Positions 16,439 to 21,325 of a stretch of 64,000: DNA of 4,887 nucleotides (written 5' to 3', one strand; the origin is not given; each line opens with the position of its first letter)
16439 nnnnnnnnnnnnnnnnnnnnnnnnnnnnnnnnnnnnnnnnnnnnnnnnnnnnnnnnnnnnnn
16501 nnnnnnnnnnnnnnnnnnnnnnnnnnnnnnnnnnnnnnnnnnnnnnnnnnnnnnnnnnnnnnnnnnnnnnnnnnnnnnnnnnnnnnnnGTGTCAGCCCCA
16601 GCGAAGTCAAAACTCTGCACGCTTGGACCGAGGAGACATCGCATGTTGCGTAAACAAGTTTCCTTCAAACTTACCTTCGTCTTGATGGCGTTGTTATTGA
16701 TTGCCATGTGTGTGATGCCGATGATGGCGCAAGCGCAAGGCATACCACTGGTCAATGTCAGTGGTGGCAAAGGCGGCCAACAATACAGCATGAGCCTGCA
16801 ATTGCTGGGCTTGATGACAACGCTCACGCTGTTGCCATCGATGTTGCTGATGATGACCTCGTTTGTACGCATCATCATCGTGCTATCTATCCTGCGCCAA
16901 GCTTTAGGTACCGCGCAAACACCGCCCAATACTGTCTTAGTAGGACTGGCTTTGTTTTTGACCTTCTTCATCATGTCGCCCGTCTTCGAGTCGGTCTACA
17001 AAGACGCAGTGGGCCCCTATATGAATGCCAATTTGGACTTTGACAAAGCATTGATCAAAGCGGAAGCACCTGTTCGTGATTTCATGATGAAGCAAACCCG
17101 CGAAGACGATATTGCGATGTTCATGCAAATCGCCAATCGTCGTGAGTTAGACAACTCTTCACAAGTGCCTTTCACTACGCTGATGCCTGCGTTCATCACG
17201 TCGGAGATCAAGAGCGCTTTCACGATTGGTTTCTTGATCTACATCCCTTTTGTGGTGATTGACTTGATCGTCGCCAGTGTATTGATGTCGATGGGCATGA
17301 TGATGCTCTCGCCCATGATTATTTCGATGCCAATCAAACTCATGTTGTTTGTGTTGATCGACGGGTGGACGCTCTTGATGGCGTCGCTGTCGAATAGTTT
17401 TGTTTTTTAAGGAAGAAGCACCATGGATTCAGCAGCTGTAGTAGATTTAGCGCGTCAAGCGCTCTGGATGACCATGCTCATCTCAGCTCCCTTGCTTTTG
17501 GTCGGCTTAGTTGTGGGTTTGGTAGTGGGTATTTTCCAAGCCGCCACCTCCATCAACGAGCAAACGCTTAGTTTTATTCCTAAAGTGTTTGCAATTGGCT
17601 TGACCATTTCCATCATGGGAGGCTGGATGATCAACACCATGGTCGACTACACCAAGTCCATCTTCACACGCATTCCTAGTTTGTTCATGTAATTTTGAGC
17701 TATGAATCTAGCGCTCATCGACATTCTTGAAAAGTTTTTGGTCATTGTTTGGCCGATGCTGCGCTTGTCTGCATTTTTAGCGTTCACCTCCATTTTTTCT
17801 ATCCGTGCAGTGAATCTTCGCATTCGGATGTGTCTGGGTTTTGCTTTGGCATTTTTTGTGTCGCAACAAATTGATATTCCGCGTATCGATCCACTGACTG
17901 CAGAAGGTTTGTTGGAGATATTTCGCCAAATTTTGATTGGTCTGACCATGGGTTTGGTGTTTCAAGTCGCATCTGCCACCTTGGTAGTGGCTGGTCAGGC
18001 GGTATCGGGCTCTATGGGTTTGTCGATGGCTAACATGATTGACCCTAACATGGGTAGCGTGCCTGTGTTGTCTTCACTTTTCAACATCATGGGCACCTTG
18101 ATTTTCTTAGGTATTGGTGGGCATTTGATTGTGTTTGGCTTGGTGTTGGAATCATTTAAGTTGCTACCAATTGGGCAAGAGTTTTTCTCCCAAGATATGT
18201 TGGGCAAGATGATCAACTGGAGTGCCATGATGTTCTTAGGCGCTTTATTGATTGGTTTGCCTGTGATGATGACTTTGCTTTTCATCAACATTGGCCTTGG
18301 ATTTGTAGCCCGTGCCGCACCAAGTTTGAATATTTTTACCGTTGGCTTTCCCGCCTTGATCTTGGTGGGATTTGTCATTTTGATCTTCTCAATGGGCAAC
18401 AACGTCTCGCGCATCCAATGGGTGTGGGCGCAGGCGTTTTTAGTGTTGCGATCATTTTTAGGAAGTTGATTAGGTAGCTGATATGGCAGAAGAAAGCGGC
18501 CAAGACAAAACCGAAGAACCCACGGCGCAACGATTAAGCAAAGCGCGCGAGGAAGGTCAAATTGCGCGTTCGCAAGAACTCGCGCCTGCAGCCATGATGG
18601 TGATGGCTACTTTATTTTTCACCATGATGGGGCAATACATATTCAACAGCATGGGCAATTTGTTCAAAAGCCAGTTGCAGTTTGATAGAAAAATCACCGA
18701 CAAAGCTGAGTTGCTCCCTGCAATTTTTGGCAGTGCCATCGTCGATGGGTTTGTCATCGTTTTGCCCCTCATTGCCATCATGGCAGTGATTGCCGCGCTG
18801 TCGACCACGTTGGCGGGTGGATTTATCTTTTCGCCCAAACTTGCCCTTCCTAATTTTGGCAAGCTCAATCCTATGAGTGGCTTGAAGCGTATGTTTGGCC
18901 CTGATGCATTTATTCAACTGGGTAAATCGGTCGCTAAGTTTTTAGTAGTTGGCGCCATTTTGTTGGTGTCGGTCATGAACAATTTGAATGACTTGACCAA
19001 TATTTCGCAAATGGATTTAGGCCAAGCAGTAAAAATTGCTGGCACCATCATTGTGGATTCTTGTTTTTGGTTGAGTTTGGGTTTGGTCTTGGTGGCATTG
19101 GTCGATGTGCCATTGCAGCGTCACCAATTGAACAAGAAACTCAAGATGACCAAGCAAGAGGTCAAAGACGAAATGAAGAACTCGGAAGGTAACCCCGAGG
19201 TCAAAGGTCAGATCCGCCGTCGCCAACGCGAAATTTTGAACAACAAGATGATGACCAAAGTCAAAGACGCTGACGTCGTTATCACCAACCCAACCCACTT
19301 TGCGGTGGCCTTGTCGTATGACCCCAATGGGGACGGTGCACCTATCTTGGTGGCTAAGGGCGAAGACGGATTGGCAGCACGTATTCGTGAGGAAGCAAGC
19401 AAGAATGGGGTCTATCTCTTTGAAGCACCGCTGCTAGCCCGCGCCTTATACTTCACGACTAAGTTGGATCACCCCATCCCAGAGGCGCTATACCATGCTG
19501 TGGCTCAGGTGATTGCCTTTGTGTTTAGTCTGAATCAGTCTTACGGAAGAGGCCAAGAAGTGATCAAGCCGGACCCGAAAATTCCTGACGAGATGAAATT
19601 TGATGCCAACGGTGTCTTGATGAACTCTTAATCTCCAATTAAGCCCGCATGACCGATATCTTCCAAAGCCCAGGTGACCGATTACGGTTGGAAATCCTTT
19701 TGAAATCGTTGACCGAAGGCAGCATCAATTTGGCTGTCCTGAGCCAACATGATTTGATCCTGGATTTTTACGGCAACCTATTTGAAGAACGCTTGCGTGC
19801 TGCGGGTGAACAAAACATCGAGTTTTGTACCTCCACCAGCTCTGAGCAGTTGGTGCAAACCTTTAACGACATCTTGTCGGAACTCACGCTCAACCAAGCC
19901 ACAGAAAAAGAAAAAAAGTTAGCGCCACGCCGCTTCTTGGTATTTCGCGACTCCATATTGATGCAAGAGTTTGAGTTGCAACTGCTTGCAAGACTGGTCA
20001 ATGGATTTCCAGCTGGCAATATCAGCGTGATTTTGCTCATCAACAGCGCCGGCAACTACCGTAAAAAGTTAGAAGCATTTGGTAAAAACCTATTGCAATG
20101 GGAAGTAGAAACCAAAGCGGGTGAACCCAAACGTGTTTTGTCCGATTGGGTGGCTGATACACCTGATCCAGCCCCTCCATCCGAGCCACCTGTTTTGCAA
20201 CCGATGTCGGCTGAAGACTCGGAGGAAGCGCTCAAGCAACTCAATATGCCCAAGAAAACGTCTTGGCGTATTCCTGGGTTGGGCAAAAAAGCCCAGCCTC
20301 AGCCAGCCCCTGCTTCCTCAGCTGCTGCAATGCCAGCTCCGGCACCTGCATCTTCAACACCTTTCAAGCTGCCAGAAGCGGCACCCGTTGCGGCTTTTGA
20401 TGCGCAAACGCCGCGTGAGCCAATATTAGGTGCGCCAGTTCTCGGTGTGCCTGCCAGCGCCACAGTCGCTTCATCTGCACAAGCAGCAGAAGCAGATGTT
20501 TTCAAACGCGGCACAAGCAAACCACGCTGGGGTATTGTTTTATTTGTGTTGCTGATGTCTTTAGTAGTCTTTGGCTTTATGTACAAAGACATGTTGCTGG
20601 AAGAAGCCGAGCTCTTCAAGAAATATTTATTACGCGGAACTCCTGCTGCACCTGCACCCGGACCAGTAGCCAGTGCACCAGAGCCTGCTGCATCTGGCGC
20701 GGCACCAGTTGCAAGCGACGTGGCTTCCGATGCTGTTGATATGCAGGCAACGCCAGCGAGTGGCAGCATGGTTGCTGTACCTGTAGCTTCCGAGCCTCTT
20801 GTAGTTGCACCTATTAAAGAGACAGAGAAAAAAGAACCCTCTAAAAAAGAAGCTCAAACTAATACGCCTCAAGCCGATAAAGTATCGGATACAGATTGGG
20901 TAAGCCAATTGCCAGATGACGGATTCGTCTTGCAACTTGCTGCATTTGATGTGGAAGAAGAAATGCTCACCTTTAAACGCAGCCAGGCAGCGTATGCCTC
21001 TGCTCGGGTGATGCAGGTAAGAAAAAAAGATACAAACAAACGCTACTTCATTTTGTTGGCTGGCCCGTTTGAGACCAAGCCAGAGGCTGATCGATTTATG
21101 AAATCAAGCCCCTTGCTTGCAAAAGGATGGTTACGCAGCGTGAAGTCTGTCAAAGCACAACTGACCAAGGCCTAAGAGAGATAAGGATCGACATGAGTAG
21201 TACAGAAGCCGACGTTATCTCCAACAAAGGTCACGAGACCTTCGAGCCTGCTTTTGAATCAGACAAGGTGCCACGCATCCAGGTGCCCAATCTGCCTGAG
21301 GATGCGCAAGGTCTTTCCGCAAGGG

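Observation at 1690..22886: Non-canonical sigma-54-driven flagellar system with enlarged components in an apparent Comamonadaceae host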

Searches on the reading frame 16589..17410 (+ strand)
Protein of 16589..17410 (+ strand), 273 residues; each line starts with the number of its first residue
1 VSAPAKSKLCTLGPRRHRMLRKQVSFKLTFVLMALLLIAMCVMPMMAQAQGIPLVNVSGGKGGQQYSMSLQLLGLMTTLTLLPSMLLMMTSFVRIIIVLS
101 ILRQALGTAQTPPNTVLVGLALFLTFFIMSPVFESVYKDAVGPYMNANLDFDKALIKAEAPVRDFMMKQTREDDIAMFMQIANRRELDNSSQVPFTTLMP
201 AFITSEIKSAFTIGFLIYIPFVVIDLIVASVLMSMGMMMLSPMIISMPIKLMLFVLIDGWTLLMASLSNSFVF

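Call 4: search_protein_families(library=pfam, proteins=[window:16589-17410:+])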
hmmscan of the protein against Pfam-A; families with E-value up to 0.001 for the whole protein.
window:16589-17410:+ (273 aa): 1 family
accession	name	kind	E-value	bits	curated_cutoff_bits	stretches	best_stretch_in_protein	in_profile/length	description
PF00813.25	FliP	-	5e-81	271.7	26.9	1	75-267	1-191/191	FliP family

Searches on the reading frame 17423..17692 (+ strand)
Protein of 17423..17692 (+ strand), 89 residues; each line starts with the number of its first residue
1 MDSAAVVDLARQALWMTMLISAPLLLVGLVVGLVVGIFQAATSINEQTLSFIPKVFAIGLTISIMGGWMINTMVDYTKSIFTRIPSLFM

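Call 4: search_protein_families(library=pfam, proteins=[window:17423-17692:+])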
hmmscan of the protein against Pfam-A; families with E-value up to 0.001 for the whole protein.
window:17423-17692:+ (89 aa): 1 family
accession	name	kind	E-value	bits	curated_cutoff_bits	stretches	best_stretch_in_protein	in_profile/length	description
PF01313.24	Bac_export_3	-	9.6e-33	112.4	25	1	6-77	2-73/74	Bacterial export proteins, family 3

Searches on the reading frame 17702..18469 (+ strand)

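Call 4: search_protein_families(library=pfam, proteins=[window:17702-18469:+])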
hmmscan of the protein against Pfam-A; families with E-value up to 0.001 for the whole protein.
window:17702-18469:+ (255 aa): 1 family
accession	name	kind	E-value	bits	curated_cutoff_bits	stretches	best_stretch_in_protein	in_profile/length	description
PF01311.25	Bac_export_1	-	9.7e-54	182.8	27.8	1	13-239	2-224/230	Bacterial export proteins, family 1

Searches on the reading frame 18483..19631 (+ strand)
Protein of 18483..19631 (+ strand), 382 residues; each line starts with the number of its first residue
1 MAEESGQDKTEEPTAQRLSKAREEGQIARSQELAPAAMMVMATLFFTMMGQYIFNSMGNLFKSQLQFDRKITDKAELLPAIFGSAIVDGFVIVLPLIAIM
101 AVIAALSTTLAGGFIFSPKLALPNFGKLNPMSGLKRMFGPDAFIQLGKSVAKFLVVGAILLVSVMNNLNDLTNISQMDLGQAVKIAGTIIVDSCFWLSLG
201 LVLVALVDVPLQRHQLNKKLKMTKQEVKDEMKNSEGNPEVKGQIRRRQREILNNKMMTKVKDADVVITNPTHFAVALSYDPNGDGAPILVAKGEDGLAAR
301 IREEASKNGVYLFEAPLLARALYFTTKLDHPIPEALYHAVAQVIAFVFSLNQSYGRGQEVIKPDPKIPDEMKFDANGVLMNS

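Call 4: search_protein_families(library=pfam, proteins=[window:18483-19631:+])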
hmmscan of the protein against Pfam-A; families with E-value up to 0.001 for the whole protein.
window:18483-19631:+ (382 aa): 1 family
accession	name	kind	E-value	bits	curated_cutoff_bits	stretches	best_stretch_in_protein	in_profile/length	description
PF01312.24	Bac_export_2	-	1.8e-123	412.5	24.4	1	7-347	1-335/335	FlhB HrpN YscU SpaS Family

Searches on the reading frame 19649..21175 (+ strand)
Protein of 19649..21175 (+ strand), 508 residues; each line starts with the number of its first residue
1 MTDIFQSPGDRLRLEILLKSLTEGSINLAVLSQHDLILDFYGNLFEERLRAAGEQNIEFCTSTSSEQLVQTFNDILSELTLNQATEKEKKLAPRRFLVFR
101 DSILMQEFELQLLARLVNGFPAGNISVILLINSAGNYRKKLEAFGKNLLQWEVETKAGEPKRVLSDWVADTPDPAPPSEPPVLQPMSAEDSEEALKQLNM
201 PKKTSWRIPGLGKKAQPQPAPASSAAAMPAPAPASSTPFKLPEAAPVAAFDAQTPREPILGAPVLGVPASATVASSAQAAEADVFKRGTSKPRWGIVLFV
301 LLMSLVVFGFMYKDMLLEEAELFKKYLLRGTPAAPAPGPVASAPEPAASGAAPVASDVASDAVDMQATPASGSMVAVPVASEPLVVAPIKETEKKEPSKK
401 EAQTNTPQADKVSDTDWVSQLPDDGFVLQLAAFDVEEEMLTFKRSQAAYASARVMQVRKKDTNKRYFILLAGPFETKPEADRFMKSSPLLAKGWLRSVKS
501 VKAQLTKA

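Call 4: search_protein_families(library=pfam, proteins=[window:19649-21175:+])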
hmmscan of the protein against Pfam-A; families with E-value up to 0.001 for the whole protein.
window:19649-21175:+ (508 aa): 1 family
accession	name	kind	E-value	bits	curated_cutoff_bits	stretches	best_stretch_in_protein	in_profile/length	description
PF05036.18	SPOR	-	1.3e-05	25.9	21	1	424-485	3-62/76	SPOR domain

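Call 8: search_protein_families(library=ncbifam, proteins=[window:19649-21175:+], max_evalue=0.01)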
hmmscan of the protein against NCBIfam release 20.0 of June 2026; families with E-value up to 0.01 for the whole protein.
window:19649-21175:+ (508 aa): 0 families

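Call 77: predict_structure(alignment_id=A3)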
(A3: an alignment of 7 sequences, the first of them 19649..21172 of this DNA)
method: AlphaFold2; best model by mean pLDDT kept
length: 508 residues; sequences in the alignment: 7
mean_pLDDT: 55.6   pTM: 0.31
mean pLDDT of the five models: 55.6, 51.8, 47.7, 45.0, 44.8
residues with pLDDT >= 90: 0; 70-90: 169; 50-70: 116; < 50: 223
segments of 3 or more residues with pLDDT < 50: 1-7, 155-188, 194-289, 330-409
pLDDT, mean of each block of 10 residues (from residue 1): 44 66 68 73 79 76 66 72 56 72 61 65 70 67 69 51 33 36 41 45 35 31 33 37 32 34 32 31 41 74 81 69 55 36 32 30 29 28 31 29 34 75 85 85 80 79 79 84 74 78 74
secondary structure, 60 per line:
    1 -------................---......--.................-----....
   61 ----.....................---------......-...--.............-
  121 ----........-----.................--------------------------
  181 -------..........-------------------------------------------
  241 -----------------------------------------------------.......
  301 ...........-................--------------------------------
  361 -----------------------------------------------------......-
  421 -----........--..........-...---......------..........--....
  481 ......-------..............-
elements in order: H8-23 E27-32 H35-51 E57-60 H65-85 E95-100 H107-119 E125-132 H138-147 E148-154 H188-197 H294-311 H313-328 H414-419 E426-433 H436-445 E453-458 E465-474 H477-486 E494-497 H498-507

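Call 79: fold_search(model_id=the predicted structure, library=pdb)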
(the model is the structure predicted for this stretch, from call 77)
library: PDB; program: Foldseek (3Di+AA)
matches with E <= 10: 1425; with E <= 0.001: 1
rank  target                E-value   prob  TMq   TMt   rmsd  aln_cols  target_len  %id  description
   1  1fnn_A                5.7e-04  1.00  0.22  0.28   5.0       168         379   14  CRYSTAL STRUCTURE OF CDC6P FROM PYROBACULUM AEROPHILUM (released 2000-10-04)
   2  7jgs_C                1.0e-03  1.00  0.22  0.19   5.4       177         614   12  Structure of Drosophila ORC bound to poly(dA/dT) DNA and Cdc6 (conformation 2) (released 2020-09-09)
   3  3te6_B                1.2e-03  1.00  0.20  0.31   9.2       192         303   11  Crystal Structure of the S. cerevisiae Sir3 AAA+ domain (released 2011-08-31)
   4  7jk5_C                1.3e-03  1.00  0.22  0.19   5.8       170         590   14  Structure of Drosophila ORC bound to DNA (released 2020-09-09)
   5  4xgc_C                1.6e-03  1.00  0.22  0.20   5.5       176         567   14  Crystal structure of the eukaryotic origin recognition complex (released 2015-04-01)
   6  7jgr_C                1.6e-03  1.00  0.22  0.19   5.4       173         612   13  Structure of Drosophila ORC bound to DNA (84 bp) and Cdc6 (released 2020-09-09)
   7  7jgr_B                1.7e-03  1.00  0.18  0.30  10.9       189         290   16  Structure of Drosophila ORC bound to DNA (84 bp) and Cdc6 (released 2020-09-09)
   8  7jpp_B                1.9e-03  1.00  0.21  0.33   5.3       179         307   17  ORC-O2WH: Human Origin Recognition Complex (ORC) with dynamic/unresolved ORC1 AAA+ domain (released 2020-09-09)
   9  8s0f_B                2.3e-03  1.00  0.19  0.43   5.6       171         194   17  H. sapiens OC1M bound to double stranded DNA (released 2024-10-02)
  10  7jk6_C                2.8e-03  1.00  0.23  0.22   6.0       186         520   11  Structure of Drosophila ORC in the active conformation (released 2020-09-09)
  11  8s0c_B                2.8e-03  1.00  0.20  0.46   5.9       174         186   17  H. sapiens ORC1-5 bound to double stranded DNA as part of the MCM-ORC complex (released 2024-10-02)
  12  8gj1_D                3.1e-03  1.00  0.20  0.26   4.9       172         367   12  E. coli clamp loader with open clamp on primed template DNA (form 2) (released 2024-03-27)
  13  5ujm_B                3.3e-03  1.00  0.21  0.35   6.2       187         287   16  Structure of the active form of human Origin Recognition Complex and its ATPase motor module (released 2017-02-08)
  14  7jk2_C                3.5e-03  1.00  0.22  0.19   5.5       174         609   14  Structure of Drosophila ORC bound to poly(dA/dT) DNA and Cdc6 (conformation 1) (released 2020-09-09)
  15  8s0e_B                3.5e-03  1.00  0.20  0.33   6.3       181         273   15  H. sapiens OCCM bound to double stranded DNA (released 2024-10-02)
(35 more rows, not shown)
